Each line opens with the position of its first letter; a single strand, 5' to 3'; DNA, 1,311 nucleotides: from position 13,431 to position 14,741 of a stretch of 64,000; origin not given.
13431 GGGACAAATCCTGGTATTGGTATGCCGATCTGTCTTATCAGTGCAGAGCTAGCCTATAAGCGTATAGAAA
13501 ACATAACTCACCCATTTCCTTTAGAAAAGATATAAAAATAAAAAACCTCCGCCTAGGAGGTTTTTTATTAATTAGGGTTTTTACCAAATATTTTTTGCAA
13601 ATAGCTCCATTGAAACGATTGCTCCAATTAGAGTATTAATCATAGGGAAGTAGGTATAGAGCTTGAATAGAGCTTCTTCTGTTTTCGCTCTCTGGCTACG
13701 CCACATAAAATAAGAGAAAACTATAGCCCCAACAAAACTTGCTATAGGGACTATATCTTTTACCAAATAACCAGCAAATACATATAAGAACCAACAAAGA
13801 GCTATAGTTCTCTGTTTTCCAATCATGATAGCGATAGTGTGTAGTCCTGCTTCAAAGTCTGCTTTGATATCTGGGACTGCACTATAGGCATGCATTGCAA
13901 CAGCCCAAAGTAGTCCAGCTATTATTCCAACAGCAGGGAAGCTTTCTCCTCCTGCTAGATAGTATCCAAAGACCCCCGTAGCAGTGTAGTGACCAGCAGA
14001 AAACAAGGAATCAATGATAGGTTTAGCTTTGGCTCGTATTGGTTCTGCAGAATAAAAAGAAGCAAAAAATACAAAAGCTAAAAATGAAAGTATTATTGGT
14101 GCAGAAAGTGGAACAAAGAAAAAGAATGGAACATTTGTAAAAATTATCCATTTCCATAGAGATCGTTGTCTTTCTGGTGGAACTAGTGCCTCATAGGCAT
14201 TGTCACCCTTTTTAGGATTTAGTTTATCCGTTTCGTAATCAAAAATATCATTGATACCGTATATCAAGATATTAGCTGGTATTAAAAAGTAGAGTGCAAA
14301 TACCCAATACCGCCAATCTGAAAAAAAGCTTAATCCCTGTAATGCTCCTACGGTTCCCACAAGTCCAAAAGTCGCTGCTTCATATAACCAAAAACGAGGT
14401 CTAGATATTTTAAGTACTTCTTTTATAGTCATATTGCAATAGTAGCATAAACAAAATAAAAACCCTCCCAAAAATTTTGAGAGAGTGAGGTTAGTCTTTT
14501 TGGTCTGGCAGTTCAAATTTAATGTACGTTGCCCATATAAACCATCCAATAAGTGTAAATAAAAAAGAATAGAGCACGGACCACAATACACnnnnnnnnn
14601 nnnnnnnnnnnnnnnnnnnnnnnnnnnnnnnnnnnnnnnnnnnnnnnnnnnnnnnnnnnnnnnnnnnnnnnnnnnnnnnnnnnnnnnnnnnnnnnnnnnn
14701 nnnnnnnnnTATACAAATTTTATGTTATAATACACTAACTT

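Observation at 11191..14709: Carotenoid-type cluster: overlapping CrtM/CrtB-like synthase and CrtN/CrtI-like desaturase with a convergent UbiA prenyltransferase and small membrane protein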

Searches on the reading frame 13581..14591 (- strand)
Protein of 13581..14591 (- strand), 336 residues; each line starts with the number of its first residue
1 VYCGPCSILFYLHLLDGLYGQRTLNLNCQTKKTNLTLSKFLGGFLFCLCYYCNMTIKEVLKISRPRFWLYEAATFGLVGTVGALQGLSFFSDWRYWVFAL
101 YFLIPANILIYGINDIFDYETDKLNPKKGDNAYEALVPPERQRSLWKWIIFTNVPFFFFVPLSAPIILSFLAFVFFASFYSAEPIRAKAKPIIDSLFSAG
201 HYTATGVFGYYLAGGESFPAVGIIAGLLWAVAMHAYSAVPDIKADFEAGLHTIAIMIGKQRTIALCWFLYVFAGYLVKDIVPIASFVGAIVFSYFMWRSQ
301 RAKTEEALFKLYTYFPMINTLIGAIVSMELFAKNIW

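Call 3: search_protein_families(library=pfam, proteins=[window:13581-14591:-], max_evalue=0.01)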
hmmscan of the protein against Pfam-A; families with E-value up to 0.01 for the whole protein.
window:13581-14591:- (336 aa): 1 family
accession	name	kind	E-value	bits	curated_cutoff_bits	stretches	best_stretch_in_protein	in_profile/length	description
PF01040.23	UbiA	-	1.7e-19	70.5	34.2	1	81-304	7-236/250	UbiA prenyltransferase family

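Call 4: search_protein_families(library=ncbifam, proteins=[window:13581-14591:-], max_evalue=0.01)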
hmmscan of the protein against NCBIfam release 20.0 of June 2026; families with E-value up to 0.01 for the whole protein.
window:13581-14591:- (336 aa): 15 families
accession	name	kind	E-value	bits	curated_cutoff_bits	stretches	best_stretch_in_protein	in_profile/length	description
NF009516.0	PRK12875.1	equivalog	7.4e-66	222.2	205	1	57-331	18-286/292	prenyltransferase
NF009608.0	PRK13105.1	equivalog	4.2e-45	154.1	217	1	55-333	8-288/291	prenyltransferase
NF010119.0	PRK13595.1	equivalog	6e-39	134.3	248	1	53-328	9-283/292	prenyltransferase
NF009522.0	PRK12883.1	equivalog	2e-10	40.6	353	1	54-288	1-223/279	geranylgeranylglycerol-phosphate geranylgeranyltransferase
NF009525.0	PRK12887.1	equivalog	3.8e-08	33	226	1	93-284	53-249/310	homogentisate phytyltransferase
NF009521.0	PRK12882.1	equivalog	1.6e-07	30.9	296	1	54-273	3-214/280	geranylgeranylglycerol-phosphate geranylgeranyltransferase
TIGR01476.1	chlor_syn_BchG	subfamily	5.4e-07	29.3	212.3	1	113-269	57-213/283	(bacterio)chlorophyll synthase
NF009523.0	PRK12884.1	equivalog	4.8e-06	26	269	1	81-274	25-212/279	prenyltransferase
NF005742.0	PRK07566.1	equivalog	1.5e-05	24.2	313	1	113-273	85-247/315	chlorophyll synthase ChlG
NF004751.0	PRK06080.1-3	equivalog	5.7e-05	22.8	264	0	229-279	186-235/296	1,4-dihydroxy-2-naphthoate polyprenyltransferase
NF009609.0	PRK13106.1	equivalog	6.3e-05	22.5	349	1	98-273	56-232/301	prenyltransferase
TIGR01475.1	ubiA_other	subfamily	8.4e-05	22.1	180.8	1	106-333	48-279/282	UbiA-like polyprenyltransferase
NF009512.0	PRK12872.1-1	equivalog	0.00093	18.8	278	0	240-269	198-227/303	geranylgeranylglycerol-phosphate geranylgeranyltransferase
NF004749.0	PRK06080.1-1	equivalog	0.0011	18.2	277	0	238-281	205-247/311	1,4-dihydroxy-2-naphthoate polyprenyltransferase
TIGR01474.1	ubiA_proteo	equivalog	0.0018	17.8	275.45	1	224-333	168-280/282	4-hydroxybenzoate octaprenyltransferase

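Call 15: search_solved_structures(query=window:13581-14432:-, max_evalue=0.01)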
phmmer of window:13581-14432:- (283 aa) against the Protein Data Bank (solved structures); distinct sequences matched with E-value up to 0.01: 0.
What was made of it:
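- On Quinone or ether-lipid UbiA prenyltransferases (MenA, UbiA, DGGGP synthase): There is no PDB relative at E <= 0.01 (call 15).
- No PDB relative was found (call 15).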

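Call 21: find_homologous_proteins(query=window:13581-14432:-)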
Query window:13581-14432:- (283 aa): 2047 proteins with E <= 0.001 among 4873 candidates; the best 120 are listed.
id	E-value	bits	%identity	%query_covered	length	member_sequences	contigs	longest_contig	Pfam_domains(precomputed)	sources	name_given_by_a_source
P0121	8.7e-183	624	99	100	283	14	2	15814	PF01040.24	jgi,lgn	jgi:4-hydroxybenzoate polyprenyltransferase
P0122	2.6e-171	587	90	100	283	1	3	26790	PF01040.24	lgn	-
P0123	6.2e-168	576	89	100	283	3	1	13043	PF01040.24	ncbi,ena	-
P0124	6.7e-165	566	88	99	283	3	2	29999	PF01040.24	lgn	-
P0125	5.5e-164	563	87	100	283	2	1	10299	PF01040.24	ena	-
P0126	1.5e-163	561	85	100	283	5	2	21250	PF01040.24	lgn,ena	-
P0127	1.1e-162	558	86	100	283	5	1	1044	PF01040.24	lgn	-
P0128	1.5e-162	558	85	100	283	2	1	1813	PF01040.24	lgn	-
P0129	2.0e-162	558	86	100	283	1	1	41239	PF01040.24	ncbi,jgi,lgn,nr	ncbi:MAG TPA: prenyltransferase [Candidatus Paceibacterota bacterium]|nr:prenyltransferase [Candidat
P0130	5.7e-162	556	86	100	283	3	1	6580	PF01040.24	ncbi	-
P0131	7.6e-162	556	84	100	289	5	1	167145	PF01040.24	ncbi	-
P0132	8.3e-162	556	85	100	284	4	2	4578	PF01040.24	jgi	jgi:4-hydroxybenzoate polyprenyltransferase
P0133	3.8e-161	553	84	100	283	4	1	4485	PF01040.24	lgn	-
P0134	5.0e-161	553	85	100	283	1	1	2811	PF01040.24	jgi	-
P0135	1.6e-160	551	84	100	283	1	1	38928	PF01040.24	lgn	-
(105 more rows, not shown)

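Call 27: search_dna_similar(query=window:13581-14432:-, collection=plasmids, mode=protein, max_evalue=0.00001, max_rows=40)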
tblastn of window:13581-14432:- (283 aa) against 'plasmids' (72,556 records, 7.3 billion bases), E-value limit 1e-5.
Records with a match: 6; places in all: 6; records where one place covers at least 80% of the query: 5.
Best place of each record, by identity: <60% 6.
By first word of the organism name: Halomontanus 2; Halarchaeum 1; Halocatena 1; Arthrobacter 1; Haloferax 1.
By predicted mobility (MOB-suite, as given by PLSDB): non-mobilizable 6.
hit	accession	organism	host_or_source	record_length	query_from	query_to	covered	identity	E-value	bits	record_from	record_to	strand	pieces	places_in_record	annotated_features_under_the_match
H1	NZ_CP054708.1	Halarchaeum sp. CBA1220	solar salt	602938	3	275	96%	34.8%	2e-28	121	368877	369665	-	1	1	prenyltransferase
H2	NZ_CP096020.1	Halocatena salina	cell culture,sediment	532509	6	275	95%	33.3%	3e-26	115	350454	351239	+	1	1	prenyltransferase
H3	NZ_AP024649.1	Arthrobacter sp. StoSoilB13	-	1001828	3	221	77%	35.9%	5e-26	114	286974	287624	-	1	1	none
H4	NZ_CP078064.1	Haloferax larsenii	Cell culture,Salt Lake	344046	4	266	93%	29.7%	9e-18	90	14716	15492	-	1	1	prenyltransferase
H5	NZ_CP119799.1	Halomontanus rarus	cell culture,sediment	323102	4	242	84%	31.3%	1e-15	84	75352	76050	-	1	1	prenyltransferase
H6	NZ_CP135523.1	Halomontanus rarus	Salt lake,Salt lake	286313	4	242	84%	31.0%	4e-16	85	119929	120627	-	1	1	prenyltransferase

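Call 28: get_annotated_region(hit=H1, flank=5000)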
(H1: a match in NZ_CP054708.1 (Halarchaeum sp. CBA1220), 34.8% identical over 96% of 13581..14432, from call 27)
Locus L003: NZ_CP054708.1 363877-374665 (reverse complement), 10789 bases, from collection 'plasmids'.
description: Halarchaeum sp. CBA1220 plasmid pCBA1220-01, complete sequence
organism: Halarchaeum sp. CBA1220 (NCBI taxid 1853682)
taxonomy: Archaea; Euryarchaeota; Halobacteria; Halobacteriales; Halobacteriaceae; Halarchaeum; Halarchaeum sp. CBA1220
host: -; source: solar salt; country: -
typing (MOB-suite, as given by PLSDB): non-mobilizable
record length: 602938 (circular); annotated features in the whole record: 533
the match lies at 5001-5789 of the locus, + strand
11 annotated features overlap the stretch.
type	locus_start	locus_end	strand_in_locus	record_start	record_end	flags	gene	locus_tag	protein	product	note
CDS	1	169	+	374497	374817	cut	-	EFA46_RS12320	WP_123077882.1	helix-turn-helix domain-containing protein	-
CDS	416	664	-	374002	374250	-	-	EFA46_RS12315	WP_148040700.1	hypothetical protein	-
CDS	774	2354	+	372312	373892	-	-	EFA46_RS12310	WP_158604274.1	bacterio-opsin activator domain-containing protein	-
CDS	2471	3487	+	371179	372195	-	-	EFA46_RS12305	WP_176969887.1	phytoene/squalene synthase family protein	GO:0008299 - isoprenoid biosynthetic process [Evidence IEA]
CDS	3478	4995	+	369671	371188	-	crtI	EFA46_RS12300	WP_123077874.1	phytoene desaturase family protein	GO:0016117 - carotenoid biosynthetic process [Evidence IEA]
CDS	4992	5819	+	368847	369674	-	-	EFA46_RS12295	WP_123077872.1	prenyltransferase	-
CDS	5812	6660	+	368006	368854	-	cruF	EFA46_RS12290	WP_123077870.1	bisanhydrobacterioruberin hydratase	GO:0016117 - carotenoid biosynthetic process [Evidence IEA]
CDS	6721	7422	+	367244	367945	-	-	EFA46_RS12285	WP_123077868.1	CPBP family intramembrane glutamic endopeptidase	GO:0071586 - CAAX-box protein processing [Evidence IEA]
CDS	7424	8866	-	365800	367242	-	-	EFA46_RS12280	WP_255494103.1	MATE family efflux transporter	GO:0006855 - xenobiotic transmembrane transport [Evidence IEA]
CDS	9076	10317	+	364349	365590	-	-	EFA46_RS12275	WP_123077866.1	MFS transporter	GO:0055085 - transmembrane transport [Evidence IEA]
CDS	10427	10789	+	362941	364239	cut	-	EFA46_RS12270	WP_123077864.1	OFA family MFS transporter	GO:0055085 - transmembrane transport [Evidence IEA]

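Call 29: get_annotated_region(hit=H3, flank=6000)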
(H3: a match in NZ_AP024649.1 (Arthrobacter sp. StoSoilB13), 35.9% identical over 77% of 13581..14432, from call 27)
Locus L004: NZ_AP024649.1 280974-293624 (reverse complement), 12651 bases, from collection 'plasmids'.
description: Arthrobacter sp. StoSoilB13 plasmid StoSoilB13-2, complete sequence
organism: Arthrobacter sp. StoSoilB13 (NCBI taxid 2830993)
taxonomy: Bacteria; Actinomycetota; Actinomycetes; Micrococcales; Micrococcaceae; Arthrobacter; Arthrobacter sp. StoSoilB13
host: -; source: -; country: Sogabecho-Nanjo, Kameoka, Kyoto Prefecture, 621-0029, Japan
typing (MOB-suite, as given by PLSDB): non-mobilizable
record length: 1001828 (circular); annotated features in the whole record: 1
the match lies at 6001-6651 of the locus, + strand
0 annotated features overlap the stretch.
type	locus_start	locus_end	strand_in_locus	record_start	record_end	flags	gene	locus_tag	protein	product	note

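Call 30: get_annotated_region(hit=H2, flank=5000)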
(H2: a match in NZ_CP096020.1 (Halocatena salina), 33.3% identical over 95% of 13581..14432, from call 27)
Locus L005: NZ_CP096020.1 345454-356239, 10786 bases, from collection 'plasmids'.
description: Halocatena salina strain AD-1 plasmid unnamed1, complete sequence
organism: Halocatena salina (NCBI taxid 2934340)
taxonomy: Archaea; Euryarchaeota; Halobacteria; Halobacteriales; Haloarculaceae; Halocatena; Halocatena salina
host: -; source: cell culture,sediment; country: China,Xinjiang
typing (MOB-suite, as given by PLSDB): non-mobilizable
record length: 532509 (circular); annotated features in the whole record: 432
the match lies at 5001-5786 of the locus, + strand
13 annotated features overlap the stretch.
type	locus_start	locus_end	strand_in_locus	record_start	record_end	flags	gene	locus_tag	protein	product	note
CDS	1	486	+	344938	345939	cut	cydB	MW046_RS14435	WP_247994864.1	cytochrome d ubiquinol oxidase subunit II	-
CDS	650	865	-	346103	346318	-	-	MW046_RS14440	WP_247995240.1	hypothetical protein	-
CDS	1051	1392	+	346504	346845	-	-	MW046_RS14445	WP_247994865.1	pyrimidine dimer DNA glycosylase/endonuclease V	-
CDS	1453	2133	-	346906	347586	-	-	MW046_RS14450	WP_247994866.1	glycosyltransferase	-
CDS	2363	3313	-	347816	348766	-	-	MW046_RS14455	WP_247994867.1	TRC40/GET3/ArsA family transport-energizing ATPase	GO:0071722 - detoxification of arsenic-containing substance [Evidence IEA]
CDS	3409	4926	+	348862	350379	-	crtI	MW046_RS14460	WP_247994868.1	phytoene desaturase family protein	GO:0016117 - carotenoid biosynthetic process [Evidence IEA]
CDS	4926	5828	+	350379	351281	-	-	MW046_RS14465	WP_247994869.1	prenyltransferase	-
CDS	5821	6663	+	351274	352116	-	cruF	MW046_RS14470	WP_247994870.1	bisanhydrobacterioruberin hydratase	GO:0016117 - carotenoid biosynthetic process [Evidence IEA]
CDS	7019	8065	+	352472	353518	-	-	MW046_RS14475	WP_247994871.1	phytoene/squalene synthase family protein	GO:0008299 - isoprenoid biosynthetic process [Evidence IEA]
CDS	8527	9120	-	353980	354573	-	-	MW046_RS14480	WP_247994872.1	DsrE/DsrF/DrsH-like family protein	-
CDS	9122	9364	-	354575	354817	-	-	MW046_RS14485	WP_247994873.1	sulfurtransferase TusA family protein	-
CDS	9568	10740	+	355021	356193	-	-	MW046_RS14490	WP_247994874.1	MBL fold metallo-hydrolase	-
CDS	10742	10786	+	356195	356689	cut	-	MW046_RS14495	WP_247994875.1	YeeE/YedE family protein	-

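Call 35: search_protein_families(library=ncbifam, proteins=[L003:4992-5819:+, L005:4926-5828:+, L004:5659-6858:+, L003:3478-4995:+, L005:3409-4926:+, L004:3588-5273:+, L003:2471-3487:+, L005:7019-8065:+, L004:2686-3591:+], max_evalue=1e-10)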
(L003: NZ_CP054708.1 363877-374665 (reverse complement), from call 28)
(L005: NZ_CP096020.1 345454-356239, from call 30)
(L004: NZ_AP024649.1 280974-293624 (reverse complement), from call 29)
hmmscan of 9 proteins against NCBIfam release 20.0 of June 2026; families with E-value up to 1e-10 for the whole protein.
L003:4992-5819:+ (275 aa): 4 families
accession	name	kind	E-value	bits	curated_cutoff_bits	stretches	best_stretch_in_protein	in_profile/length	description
NF009516.0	PRK12875.1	equivalog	2.9e-119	397.5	205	1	3-273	16-290/292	prenyltransferase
NF010119.0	PRK13595.1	equivalog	1.5e-37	129.7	248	1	3-237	11-249/292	prenyltransferase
NF009608.0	PRK13105.1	equivalog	1.3e-29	103.3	217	1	2-234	7-243/291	prenyltransferase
NF009525.0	PRK12887.1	equivalog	7.4e-11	41.9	226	0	43-244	56-267/310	homogentisate phytyltransferase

L005:4926-5828:+ (300 aa): 5 families
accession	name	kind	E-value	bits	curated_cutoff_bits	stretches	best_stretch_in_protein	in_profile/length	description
NF009516.0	PRK12875.1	equivalog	4.8e-128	426.3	205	1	17-296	11-292/292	prenyltransferase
NF010119.0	PRK13595.1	equivalog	1.6e-38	132.9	248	1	25-246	14-236/292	prenyltransferase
NF009608.0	PRK13105.1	equivalog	1.8e-31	109.4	217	1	23-286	9-282/291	prenyltransferase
TIGR01474.1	ubiA_proteo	equivalog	4.3e-14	52.7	275.45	1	25-286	6-274/282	4-hydroxybenzoate octaprenyltransferase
NF009525.0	PRK12887.1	equivalog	1.3e-11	44.4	226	1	70-245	64-249/310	homogentisate phytyltransferase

L004:5659-6858:+ (399 aa): 4 families
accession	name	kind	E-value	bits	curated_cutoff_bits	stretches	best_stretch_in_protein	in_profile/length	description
NF009608.0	PRK13105.1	equivalog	3.8e-141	469.4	217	1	111-395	5-289/291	prenyltransferase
NF010119.0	PRK13595.1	equivalog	6.6e-44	150.5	248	1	117-347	14-242/292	prenyltransferase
NF009516.0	PRK12875.1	equivalog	5.8e-39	133.9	205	1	117-349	19-248/292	prenyltransferase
NF009523.0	PRK12884.1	equivalog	2.6e-12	46.5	269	1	136-332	25-213/279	prenyltransferase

L003:3478-4995:+ (505 aa): 10 families
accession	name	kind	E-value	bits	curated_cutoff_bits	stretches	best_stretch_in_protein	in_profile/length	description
NF058655.1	CrtID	equivalog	5.7e-227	754.2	640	1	8-491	1-478/478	bifunctional phytoene desaturase/3,4-desaturase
TIGR02734.1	crtI_fam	subfamily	2.1e-146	488.6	238.1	1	8-502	1-496/504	phytoene desaturase family protein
NF042421.1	hydcarot_desat_CrtD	equivalog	4.8e-66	223.2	500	1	9-494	5-483/487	1-hydroxycarotenoid 3,4-desaturase CrtD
NF045637.1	carotdesatCrtDProt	equivalog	7.7e-66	222.6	580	1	8-497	1-485/485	1-hydroxycarotenoid 3,4-desaturase CrtD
TIGR02730.1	carot_isom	equivalog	3.6e-24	85.5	586.9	1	207-494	202-488/493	carotenoid isomerase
TIGR02733.1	desat_CrtD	equivalog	1.5e-16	60.2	549.7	1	7-58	3-54/492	C-3',4' desaturase CrtD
NF045689.1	BCarotKetCrtO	equivalog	1.3e-15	57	1000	0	356-496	385-537/563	beta-carotene ketolase CrtO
TIGR03467.1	HpnE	equivalog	1.5e-15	57.5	283.05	1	8-57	1-52/430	hydroxysqualene dehydroxylase HpnE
NF005560.0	PRK07233.1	equivalog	5.2e-13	48.6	252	0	8-54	3-49/435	hypothetical protein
NF008845.0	PRK11883.1-5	equivalog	4.3e-11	41.8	560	0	7-62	6-67/468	protoporphyrinogen oxidase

L005:3409-4926:+ (505 aa): 9 families
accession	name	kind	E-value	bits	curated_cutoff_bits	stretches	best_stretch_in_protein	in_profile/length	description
NF058655.1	CrtID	equivalog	1.5e-225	749.5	640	1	18-496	1-478/478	bifunctional phytoene desaturase/3,4-desaturase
TIGR02734.1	crtI_fam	subfamily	5.6e-147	490.5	238.1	1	18-503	1-492/504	phytoene desaturase family protein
NF045637.1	carotdesatCrtDProt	equivalog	2.2e-66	224.3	580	1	18-502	1-485/485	1-hydroxycarotenoid 3,4-desaturase CrtD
NF042421.1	hydcarot_desat_CrtD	equivalog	1.3e-65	221.7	500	1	18-499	4-483/487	1-hydroxycarotenoid 3,4-desaturase CrtD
TIGR02730.1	carot_isom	equivalog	8.2e-19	67.8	586.9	1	18-499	3-488/493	carotenoid isomerase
TIGR03467.1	HpnE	equivalog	1.2e-16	61.1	283.05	1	18-67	1-52/430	hydroxysqualene dehydroxylase HpnE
TIGR02733.1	desat_CrtD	equivalog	3.6e-14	52.3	549.7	1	16-68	2-54/492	C-3',4' desaturase CrtD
NF045689.1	BCarotKetCrtO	equivalog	3.7e-14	52.2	1000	0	360-484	383-522/563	beta-carotene ketolase CrtO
NF005560.0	PRK07233.1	equivalog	2.2e-12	46.5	252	0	17-64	2-49/435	hypothetical protein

L004:3588-5273:+ (561 aa): 10 families
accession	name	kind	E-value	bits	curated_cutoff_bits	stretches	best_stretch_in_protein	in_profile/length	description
TIGR02734.1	crtI_fam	subfamily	4.9e-166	553.3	238.1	1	10-548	1-499/504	phytoene desaturase family protein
NF058655.1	CrtID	equivalog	8.7e-136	453.5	640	2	11-268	2-251/478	bifunctional phytoene desaturase/3,4-desaturase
NF042421.1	hydcarot_desat_CrtD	equivalog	1.4e-56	192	500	2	7-269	1-256/487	1-hydroxycarotenoid 3,4-desaturase CrtD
NF045637.1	carotdesatCrtDProt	equivalog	3.6e-53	180.8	580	2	11-269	2-254/485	1-hydroxycarotenoid 3,4-desaturase CrtD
NF045689.1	BCarotKetCrtO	equivalog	5.6e-20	71.4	1000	0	387-522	381-522/563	beta-carotene ketolase CrtO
TIGR02730.1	carot_isom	equivalog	3.1e-16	59.3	586.9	0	10-62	3-55/493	carotenoid isomerase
TIGR02733.1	desat_CrtD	equivalog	6.7e-15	54.7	549.7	1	9-60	3-54/492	C-3',4' desaturase CrtD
NF005560.0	PRK07233.1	equivalog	2.8e-13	49.5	252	0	9-57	2-50/435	hypothetical protein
TIGR03467.1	HpnE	equivalog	4.8e-12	45.9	283.05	1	11-141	2-132/430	hydroxysqualene dehydroxylase HpnE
NF005548.0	PRK07208.1-4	equivalog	1.6e-11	43.5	389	0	7-61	3-57/488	hypothetical protein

L003:2471-3487:+ (338 aa): 5 families
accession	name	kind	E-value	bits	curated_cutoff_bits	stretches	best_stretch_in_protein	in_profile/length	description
TIGR03465.1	HpnD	equivalog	9.4e-54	182.2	278.6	1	16-283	4-264/267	presqualene diphosphate synthase HpnD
NF045921.1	PhytnSynCrtBRhod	equivalog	2.5e-46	158.6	500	1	1-284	1-276/307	15-cis-phytoene synthase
TIGR03464.1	HpnC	equivalog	3.7e-45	154.5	250.45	1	20-282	8-264/267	squalene synthase HpnC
NF045686.1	PhytoSynCyanob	equivalog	5.2e-38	130.9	550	1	11-282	25-302/310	15-cis-phytoene synthase CrtB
NF042419.1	Phyto_syn_CrtB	equivalog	2.1e-31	109.6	480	1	20-284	17-283/306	15-cis-phytoene synthase CrtB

L005:7019-8065:+ (348 aa): 5 families
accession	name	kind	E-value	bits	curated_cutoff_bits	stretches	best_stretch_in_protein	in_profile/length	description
TIGR03465.1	HpnD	equivalog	5.7e-57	192.8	278.6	1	15-280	3-266/267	presqualene diphosphate synthase HpnD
TIGR03464.1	HpnC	equivalog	1.4e-45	155.9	250.45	1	19-280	7-267/267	squalene synthase HpnC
NF045921.1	PhytnSynCrtBRhod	equivalog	5.4e-42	144.3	500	1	3-278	3-275/307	15-cis-phytoene synthase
NF045686.1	PhytoSynCyanob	equivalog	8.2e-33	113.8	550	1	11-279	25-304/310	15-cis-phytoene synthase CrtB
NF042419.1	Phyto_syn_CrtB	equivalog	8.1e-27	94.6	480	1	18-277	15-281/306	15-cis-phytoene synthase CrtB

L004:2686-3591:+ (301 aa): 4 families
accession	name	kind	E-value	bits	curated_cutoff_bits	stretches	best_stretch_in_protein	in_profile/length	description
TIGR03465.1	HpnD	equivalog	4.9e-20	71.7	278.6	1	26-212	3-168/267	presqualene diphosphate synthase HpnD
NF045686.1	PhytoSynCyanob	equivalog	9.8e-16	57.7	550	1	19-286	22-297/310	15-cis-phytoene synthase CrtB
TIGR03464.1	HpnC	equivalog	2.3e-14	53.5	250.45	1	32-266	9-222/267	squalene synthase HpnC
NF042419.1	Phyto_syn_CrtB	equivalog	7e-11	42.2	480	0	21-213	7-187/306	15-cis-phytoene synthase CrtB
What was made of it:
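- On Bacterioruberin-type C50 pathway (CrtB, CrtI/CrtD, LyeJ, CruF): Haloarchaeal enzymes at the LyeJ position score 397-426 bits and a CrtEb-type enzyme scores 134 bits (call 35). Haloarchaeal references score 750-754 bits (call 35).
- Closest known: Actinobacterial cyclic-C50 cluster crtE-crtB-crtI-crtYe-crtYf-crtEb. Different: The window enzyme scores 154 bits on the CrtEb-type model NF009608 (cut-off 217), while the Arthrobacter enzyme scores 469 bits (calls 4, 35).
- A CrtEb-type elongase scores only 134 bits on it and 469 bits on NF009608 (call 35). Genuine haloarchaeal CrtB enzymes show the same ambiguous pattern (HpnD 182-193 bits; call 35).
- Tried and rejected: The similar NCBIfam scores turned out to be uninformative, because genuine haloarchaeal CrtB enzymes show the same pattern (call 35).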
